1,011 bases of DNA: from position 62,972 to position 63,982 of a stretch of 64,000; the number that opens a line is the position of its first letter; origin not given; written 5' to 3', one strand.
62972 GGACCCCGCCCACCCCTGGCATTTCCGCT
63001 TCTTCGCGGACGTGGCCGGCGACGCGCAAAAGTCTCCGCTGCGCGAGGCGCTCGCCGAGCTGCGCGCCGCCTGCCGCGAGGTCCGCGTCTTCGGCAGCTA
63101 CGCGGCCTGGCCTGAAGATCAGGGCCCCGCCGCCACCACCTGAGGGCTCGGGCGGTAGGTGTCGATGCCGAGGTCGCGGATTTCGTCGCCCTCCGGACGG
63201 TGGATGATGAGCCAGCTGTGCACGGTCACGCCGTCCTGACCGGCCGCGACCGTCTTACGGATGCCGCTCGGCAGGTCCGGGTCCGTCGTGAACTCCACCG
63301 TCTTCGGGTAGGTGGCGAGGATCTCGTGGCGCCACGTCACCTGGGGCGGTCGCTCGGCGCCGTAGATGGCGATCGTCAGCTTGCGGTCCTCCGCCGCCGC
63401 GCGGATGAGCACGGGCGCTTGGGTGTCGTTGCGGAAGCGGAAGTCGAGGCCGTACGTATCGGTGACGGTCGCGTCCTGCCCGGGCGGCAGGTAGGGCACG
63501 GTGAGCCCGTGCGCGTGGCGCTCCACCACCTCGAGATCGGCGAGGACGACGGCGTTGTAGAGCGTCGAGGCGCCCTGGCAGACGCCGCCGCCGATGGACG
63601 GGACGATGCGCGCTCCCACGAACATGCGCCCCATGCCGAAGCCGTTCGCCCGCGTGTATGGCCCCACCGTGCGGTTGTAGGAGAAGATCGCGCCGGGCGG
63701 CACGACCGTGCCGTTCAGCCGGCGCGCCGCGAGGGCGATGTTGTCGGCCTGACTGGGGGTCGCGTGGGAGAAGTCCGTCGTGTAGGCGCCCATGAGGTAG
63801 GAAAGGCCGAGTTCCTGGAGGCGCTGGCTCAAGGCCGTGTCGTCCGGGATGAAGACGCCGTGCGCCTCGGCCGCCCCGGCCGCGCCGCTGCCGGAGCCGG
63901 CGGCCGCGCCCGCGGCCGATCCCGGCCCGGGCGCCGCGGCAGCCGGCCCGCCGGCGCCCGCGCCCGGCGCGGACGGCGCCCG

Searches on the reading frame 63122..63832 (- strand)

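Call 87: search_protein_families(library=pfam, proteins=[window:63122-63832:-], max_evalue=0.001)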
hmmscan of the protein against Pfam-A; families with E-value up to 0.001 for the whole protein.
window:63122-63832:- (237 aa): 2 families
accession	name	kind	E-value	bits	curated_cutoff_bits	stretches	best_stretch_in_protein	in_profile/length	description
PF04294.18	VanW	-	6.5e-47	158.7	27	1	28-157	2-130/130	VanW like protein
PF07501.17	G5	-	0.00039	21.1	23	1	174-236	9-73/75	G5 domain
